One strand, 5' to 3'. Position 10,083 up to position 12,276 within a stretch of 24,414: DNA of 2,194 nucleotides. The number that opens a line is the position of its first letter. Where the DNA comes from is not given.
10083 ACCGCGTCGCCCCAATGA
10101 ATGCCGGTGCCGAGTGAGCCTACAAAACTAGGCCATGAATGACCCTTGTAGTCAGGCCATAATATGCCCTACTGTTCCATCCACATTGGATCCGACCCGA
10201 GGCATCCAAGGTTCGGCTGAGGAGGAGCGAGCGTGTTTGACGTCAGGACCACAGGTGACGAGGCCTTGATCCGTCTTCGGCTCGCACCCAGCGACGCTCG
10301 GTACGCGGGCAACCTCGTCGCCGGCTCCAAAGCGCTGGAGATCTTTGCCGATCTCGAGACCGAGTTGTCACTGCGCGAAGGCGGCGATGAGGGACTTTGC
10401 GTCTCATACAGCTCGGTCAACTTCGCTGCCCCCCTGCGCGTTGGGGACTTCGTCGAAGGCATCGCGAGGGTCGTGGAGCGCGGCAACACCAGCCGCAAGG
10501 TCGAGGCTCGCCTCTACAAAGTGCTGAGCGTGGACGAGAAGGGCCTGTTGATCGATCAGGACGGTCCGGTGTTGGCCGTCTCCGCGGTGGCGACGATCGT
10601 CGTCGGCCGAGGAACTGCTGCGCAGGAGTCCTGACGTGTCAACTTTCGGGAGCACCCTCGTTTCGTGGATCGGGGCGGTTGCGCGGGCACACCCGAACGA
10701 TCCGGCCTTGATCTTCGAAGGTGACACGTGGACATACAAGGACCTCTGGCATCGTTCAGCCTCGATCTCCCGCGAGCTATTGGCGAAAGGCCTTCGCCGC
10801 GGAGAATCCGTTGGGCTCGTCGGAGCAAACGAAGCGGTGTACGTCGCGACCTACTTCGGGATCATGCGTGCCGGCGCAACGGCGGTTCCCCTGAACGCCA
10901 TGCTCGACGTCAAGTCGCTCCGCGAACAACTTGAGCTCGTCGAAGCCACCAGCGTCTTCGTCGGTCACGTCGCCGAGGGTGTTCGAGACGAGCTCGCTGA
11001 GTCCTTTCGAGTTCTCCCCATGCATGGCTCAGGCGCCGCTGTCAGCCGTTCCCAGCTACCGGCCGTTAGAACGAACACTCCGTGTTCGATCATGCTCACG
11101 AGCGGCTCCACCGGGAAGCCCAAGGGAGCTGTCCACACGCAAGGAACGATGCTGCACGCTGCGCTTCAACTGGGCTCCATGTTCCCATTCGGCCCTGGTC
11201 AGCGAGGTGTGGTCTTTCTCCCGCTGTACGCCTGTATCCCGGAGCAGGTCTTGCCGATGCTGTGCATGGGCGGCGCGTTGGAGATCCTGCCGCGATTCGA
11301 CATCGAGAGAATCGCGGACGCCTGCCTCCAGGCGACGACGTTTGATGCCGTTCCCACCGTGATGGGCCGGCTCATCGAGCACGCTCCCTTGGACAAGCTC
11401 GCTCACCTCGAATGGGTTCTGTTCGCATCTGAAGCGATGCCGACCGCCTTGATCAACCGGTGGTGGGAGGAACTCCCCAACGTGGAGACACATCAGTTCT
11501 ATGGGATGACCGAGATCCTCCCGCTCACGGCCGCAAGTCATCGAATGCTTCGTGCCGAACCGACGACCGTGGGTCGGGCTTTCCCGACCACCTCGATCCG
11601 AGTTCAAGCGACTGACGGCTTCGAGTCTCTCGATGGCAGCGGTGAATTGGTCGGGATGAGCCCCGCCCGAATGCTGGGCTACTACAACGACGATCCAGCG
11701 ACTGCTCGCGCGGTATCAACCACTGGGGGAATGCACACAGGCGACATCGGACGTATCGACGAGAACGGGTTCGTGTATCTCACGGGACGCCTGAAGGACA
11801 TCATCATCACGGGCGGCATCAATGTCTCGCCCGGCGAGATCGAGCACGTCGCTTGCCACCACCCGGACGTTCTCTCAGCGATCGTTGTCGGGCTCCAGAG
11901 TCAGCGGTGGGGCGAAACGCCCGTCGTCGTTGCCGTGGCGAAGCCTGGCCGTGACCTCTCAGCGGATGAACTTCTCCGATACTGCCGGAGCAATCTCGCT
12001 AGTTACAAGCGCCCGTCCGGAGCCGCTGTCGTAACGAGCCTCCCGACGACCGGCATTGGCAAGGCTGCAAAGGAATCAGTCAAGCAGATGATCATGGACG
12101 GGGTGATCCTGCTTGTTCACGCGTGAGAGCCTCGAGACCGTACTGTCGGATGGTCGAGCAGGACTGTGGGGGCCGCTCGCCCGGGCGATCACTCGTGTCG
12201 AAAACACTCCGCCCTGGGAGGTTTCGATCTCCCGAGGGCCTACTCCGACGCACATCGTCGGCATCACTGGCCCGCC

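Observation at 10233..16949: B12-dependent acyl-CoA mutase operon led by a Kal-like aminoacyl-CoA ammonia-lyase: candidate 2-aminoisobutyrate (alpha,alpha-dialkyl amino acid) catabolic route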

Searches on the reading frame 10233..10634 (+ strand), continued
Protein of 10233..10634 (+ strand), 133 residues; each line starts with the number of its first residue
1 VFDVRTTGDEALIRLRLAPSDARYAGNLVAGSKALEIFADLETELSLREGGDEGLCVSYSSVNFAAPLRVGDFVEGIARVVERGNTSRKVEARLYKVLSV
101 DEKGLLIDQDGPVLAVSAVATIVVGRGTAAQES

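Call 71: find_encoding_contigs(protein=P0107, flank=10000, max_places=2)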
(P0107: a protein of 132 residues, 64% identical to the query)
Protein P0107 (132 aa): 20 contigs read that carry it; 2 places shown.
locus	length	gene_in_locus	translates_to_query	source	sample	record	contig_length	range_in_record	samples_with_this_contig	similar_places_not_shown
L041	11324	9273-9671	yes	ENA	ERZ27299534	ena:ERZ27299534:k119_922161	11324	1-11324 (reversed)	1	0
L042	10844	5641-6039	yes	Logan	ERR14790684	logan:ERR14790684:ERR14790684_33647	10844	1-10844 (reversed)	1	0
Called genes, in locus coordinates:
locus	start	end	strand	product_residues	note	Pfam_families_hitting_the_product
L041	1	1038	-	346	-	?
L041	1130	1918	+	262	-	PF02571:CbiJ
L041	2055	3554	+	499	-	PF00324:AA_permease, PF13520:AA_permease_2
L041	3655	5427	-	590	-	PF01590:GAF, PF13185:GAF_2, PF13492:GAF_3, PF13556:HTH_30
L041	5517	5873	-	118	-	PF00106:adh_short, PF13561:adh_short_C2, PF23441:SDR (weak)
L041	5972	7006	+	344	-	PF00171:Aldedh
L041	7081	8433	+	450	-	PF00120:Gln-synt_C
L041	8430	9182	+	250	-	PF07722:Peptidase_C26, PF00117:GATase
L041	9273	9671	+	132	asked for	-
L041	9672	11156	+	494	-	PF00501:AMP-binding, PF13193:AMP-binding_C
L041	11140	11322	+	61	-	?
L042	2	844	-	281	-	?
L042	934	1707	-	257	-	PF00106:adh_short, PF08659:KR, PF23441:SDR, PF13561:adh_short_C2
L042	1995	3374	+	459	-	PF00171:Aldedh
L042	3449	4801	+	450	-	PF00120:Gln-synt_C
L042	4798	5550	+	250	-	PF07722:Peptidase_C26, PF00117:GATase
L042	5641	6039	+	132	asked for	-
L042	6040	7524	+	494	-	PF00501:AMP-binding, PF13193:AMP-binding_C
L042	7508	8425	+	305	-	PF03308:MeaB, PF02492:cobW (faint)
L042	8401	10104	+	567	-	PF01642:MM_CoA_mutase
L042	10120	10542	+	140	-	PF02310:B12-binding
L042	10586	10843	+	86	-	?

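Call 91: search_protein_families(library=pfam, proteins=[L002:2493-3803:-, L002:4146-5690:+, L002:5687-7192:+, L002:7274-8968:+, L002:8872-9342:+, L002:9345-10643:+, L002:10677-11372:+, L002:11415-12800:+, L002:12797-14674:+, L002:3373-4581:+], max_evalue=0.00001)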
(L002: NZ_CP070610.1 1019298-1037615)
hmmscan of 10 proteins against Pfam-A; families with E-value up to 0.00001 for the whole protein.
L002:2493-3803:- (436 aa): 0 families

L002:4146-5690:+ (514 aa): 4 families
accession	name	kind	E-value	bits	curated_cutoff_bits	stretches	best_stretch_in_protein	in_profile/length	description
PF00107.32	ADH_zinc_N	-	2.2e-28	99.2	31.8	1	343-471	1-125/129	Zinc-binding dehydrogenase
PF08240.17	ADH_N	-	1e-25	90.4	23.5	1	178-303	2-104/104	Alcohol dehydrogenase GroES-like domain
PF13602.12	ADH_zinc_N_2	-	1.8e-08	35.8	27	1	377-505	2-128/134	Zinc-binding dehydrogenase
PF16912.11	Glu_dehyd_C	-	1e-07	32.1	34.9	1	334-501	32-202/211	Glucose dehydrogenase C-terminus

L002:5687-7192:+ (501 aa): 1 family
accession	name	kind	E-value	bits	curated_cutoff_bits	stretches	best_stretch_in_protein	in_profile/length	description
PF00171.27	Aldedh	-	4.1e-104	349.1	23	1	45-471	12-445/461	Aldehyde dehydrogenase family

L002:7274-8968:+ (564 aa): 4 families
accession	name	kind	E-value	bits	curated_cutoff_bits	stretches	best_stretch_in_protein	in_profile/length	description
PF07992.20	Pyr_redox_2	-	2.8e-10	40.5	26.1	1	23-227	2-178/291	Pyridine nucleotide-disulphide oxidoreductase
PF13738.12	Pyr_redox_3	-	3.8e-09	36.7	30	1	87-224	69-197/305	Pyridine nucleotide-disulphide oxidoreductase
PF00743.25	FMO-like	-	3.1e-08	33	22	1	27-229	7-221/532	Flavin-binding monooxygenase-like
PF13450.12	NAD_binding_8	-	1.5e-07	32.1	21.9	1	27-78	2-53/68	NAD(P)-binding Rossmann-like domain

L002:8872-9342:+ (156 aa): 1 family
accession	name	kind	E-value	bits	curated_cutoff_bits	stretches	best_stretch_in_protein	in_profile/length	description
PF03061.28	4HBT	-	1.7e-06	28.7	20.6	1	73-119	24-71/79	Thioesterase superfamily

L002:9345-10643:+ (432 aa): 7 families
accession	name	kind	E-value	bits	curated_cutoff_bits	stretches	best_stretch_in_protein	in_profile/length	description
PF01266.30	DAO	-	1.9e-53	182.7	27.9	1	27-384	1-353/353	FAD dependent oxidoreductase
PF07992.20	Pyr_redox_2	-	4e-07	30.2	26.1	1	27-58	2-33/291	Pyridine nucleotide-disulphide oxidoreductase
PF01593.30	Amino_oxidase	-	1.2e-06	28.6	19.8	0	189-233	209-257/443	Flavin containing amine oxidoreductase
PF12831.13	FAD_oxidored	-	2.1e-06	27.7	27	1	27-64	1-38/416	FAD dependent oxidoreductase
PF00890.30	FAD_binding_2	-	2.2e-06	27.5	20.4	1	27-59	1-33/414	FAD binding domain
PF13450.12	NAD_binding_8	-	8e-06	26.5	21.9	0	30-68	1-40/68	NAD(P)-binding Rossmann-like domain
PF01494.25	FAD_binding_3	-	8.7e-06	25.6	22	0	25-57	1-33/349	FAD binding domain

L002:10677-11372:+ (231 aa): 0 families

L002:11415-12800:+ (461 aa): 2 families
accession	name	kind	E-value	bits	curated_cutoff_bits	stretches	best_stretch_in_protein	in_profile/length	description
PF01593.30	Amino_oxidase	-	1.6e-40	140.2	19.8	1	20-445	1-443/443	Flavin containing amine oxidoreductase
PF13450.12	NAD_binding_8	-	1.7e-10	41.5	21.9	1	15-67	1-54/68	NAD(P)-binding Rossmann-like domain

L002:12797-14674:+ (625 aa): 2 families
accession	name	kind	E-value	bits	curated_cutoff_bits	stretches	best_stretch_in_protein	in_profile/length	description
PF00501.34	AMP-binding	-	1.9e-87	294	29.9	1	124-485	8-384/384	AMP-binding enzyme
PF13193.12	AMP-binding_C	-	5.8e-17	62.8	24.5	1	536-611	1-76/76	AMP-binding enzyme C-terminal domain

L002:3373-4581:+ (402 aa): 2 families
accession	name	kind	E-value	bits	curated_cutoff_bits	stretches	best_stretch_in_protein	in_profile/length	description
PF00378.25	ECH_1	-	1.3e-37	129.9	27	1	155-346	4-197/251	Enoyl-CoA hydratase/isomerase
PF16113.10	ECH_2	-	3.3e-23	83.2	27.2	1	158-328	2-177/335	Enoyl-CoA hydratase/isomerase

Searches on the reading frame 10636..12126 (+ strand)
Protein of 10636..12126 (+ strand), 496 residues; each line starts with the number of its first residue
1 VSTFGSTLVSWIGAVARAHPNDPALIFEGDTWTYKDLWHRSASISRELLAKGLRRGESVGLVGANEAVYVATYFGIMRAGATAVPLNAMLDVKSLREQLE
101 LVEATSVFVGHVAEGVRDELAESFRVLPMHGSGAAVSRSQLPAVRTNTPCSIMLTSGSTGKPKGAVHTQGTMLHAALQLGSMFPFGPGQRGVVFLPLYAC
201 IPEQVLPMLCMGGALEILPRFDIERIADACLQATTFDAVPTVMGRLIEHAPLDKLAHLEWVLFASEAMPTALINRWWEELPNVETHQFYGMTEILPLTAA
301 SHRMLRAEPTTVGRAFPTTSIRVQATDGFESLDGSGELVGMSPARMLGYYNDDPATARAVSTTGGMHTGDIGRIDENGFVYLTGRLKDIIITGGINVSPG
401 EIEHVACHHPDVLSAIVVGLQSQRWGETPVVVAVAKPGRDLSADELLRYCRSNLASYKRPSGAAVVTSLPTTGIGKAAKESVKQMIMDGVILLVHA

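Call 3: search_protein_families(library=pfam, proteins=[window:10636-12126:+], max_evalue=0.01)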
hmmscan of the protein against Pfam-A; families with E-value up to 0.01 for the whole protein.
window:10636-12126:+ (496 aa): 2 families
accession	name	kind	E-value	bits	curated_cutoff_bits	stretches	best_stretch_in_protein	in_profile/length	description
PF00501.34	AMP-binding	-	3.6e-59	200.9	29.9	1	15-350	4-384/384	AMP-binding enzyme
PF13193.12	AMP-binding_C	-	1.1e-15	58.7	24.5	1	401-476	1-76/76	AMP-binding enzyme C-terminal domain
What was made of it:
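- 10636..12126 (+): AMP-forming acyl-CoA ligase (496 aa), FadD/MenE-like and not HCL. Predicted 2-aminoisobutyrate-CoA ligase. Pfam AMP-binding plus AMP-binding_C (call 3).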

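Call 4: search_protein_families(library=ncbifam, proteins=[window:10636-12126:+], max_evalue=0.01)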
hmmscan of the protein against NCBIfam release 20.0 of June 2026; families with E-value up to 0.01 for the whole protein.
window:10636-12126:+ (496 aa): 107 families (the best 25 are shown)
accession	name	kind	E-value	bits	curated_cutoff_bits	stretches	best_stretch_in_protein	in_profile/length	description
NF004837.0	PRK06187.1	subfamily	3.8e-89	299.3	476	2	137-488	160-524/531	long-chain-fatty-acid--CoA ligase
NF006182.0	PRK08316.1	subfamily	4.4e-75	253.1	663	1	12-485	17-516/523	fatty acyl-CoA synthetase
TIGR01923.1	menE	equivalog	1.7e-68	231.5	330.15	1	33-480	1-440/442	o-succinylbenzoate--CoA ligase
NF004114.0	PRK05605.1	equivalog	2.8e-66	224.1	766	2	130-488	204-571/575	long-chain-fatty-acid--CoA ligase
NF009233.0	PRK12583.1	subfamily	7.2e-65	219.4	832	2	143-487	197-551/558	fatty acid CoA ligase family protein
NF005801.1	PRK07656.1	equivalog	8.3e-63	212.7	657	1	10-482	5-499/500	FadD3 family acyl-CoA ligase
NF005307.0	PRK06839.1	equivalog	1.1e-62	212.3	748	1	9-485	5-492/496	o-succinylbenzoate--CoA ligase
NF052580.1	Str24CoAsynCasG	equivalog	6e-62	209.7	750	1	22-483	56-547/548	steroid-24-oyl-CoA synthetase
NF002966.0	PRK03640.1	equivalog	2.7e-61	207.6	556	1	9-485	5-479/483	o-succinylbenzoate--CoA ligase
NF052269.1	Staph_lig_FadD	equivalog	2.8e-60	204.1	650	1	11-488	5-495/499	long-chain-fatty-acid--CoA ligase FadD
NF005702.0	PRK07514.1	subfamily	1.2e-59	202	558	1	27-485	25-499/506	malonyl-CoA synthase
NF005676.0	PRK07470.1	equivalog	1.3e-59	202.3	774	1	10-487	24-530/544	acyl-CoA synthetase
NF006181.0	PRK08314.1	subfamily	3.3e-59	200.6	705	2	143-478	200-546/563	long-chain-fatty-acid--CoA ligase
NF006572.0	PRK09088.1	equivalog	1.1e-56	192.6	696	1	16-487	11-488/491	acyl-CoA synthetase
NF004822.0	PRK06178.1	equivalog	1.7e-56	192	782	2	136-486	202-567/571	acyl-CoA synthetase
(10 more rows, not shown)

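Call 28: search_solved_structures(query=window:10636-12126:+, max_evalue=1e-30, show_alignments=1)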
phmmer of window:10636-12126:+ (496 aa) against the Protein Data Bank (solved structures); distinct sequences matched with E-value up to 1e-30: 35.
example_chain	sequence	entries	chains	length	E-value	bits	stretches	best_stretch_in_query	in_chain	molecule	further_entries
8wev_A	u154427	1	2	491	3.9e-52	180.8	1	8-484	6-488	Feruloyl-CoA Synthetase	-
8weu_A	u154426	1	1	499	4.2e-52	180.7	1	8-484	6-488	Fatty-acyl-CoA synthase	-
8r2q_A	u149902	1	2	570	1.4e-47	165.8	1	15-482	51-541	Probable fatty-acid-CoA ligase FadD5 (Fatty-acid-CoA synthetase) (Fatty-acid-CoA synthase)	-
3r44_A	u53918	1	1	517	1.2e-46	162.6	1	46-484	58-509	fatty acyl CoA synthetase FADD13 (FATTY-ACYL-CoA SYNTHETASE)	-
5x8f_A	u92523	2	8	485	3.7e-43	151.2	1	10-483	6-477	2-succinylbenzoate--CoA ligase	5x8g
5buq_A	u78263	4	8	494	2.6e-42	148.4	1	10-484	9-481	2-succinylbenzoate--CoA ligase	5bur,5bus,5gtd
4fuq_A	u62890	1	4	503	9.7e-42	146.5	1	28-485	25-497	Malonyl CoA synthetase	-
4gxq_A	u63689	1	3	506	6.2e-41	143.8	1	28-484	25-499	Malonyl CoA synthetase, Benzoate-CoA ligase Chimeric protein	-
6qjz_A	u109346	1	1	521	6.4e-41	143.8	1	6-484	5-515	oxalyl CoA-synthetase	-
4fut_A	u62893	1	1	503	6.7e-41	143.7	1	28-484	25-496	Malonyl CoA synthetase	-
6mfy_A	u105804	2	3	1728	6.1e-40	140.6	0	10-482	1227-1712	Linear gramicidin synthase subunit A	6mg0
9be3_A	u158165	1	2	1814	7.7e-40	140.2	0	10-482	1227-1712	Linear gramicidin synthase subunit A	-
6mfz_A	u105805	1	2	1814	7.8e-40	140.2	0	10-482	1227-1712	Linear gramicidin synthase subunit A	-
9be4_A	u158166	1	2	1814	7.8e-40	140.2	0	10-482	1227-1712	Linear gramicidin synthase subunit A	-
9meh_A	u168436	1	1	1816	7.8e-40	140.2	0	10-482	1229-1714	Linear gramicidin synthase subunit A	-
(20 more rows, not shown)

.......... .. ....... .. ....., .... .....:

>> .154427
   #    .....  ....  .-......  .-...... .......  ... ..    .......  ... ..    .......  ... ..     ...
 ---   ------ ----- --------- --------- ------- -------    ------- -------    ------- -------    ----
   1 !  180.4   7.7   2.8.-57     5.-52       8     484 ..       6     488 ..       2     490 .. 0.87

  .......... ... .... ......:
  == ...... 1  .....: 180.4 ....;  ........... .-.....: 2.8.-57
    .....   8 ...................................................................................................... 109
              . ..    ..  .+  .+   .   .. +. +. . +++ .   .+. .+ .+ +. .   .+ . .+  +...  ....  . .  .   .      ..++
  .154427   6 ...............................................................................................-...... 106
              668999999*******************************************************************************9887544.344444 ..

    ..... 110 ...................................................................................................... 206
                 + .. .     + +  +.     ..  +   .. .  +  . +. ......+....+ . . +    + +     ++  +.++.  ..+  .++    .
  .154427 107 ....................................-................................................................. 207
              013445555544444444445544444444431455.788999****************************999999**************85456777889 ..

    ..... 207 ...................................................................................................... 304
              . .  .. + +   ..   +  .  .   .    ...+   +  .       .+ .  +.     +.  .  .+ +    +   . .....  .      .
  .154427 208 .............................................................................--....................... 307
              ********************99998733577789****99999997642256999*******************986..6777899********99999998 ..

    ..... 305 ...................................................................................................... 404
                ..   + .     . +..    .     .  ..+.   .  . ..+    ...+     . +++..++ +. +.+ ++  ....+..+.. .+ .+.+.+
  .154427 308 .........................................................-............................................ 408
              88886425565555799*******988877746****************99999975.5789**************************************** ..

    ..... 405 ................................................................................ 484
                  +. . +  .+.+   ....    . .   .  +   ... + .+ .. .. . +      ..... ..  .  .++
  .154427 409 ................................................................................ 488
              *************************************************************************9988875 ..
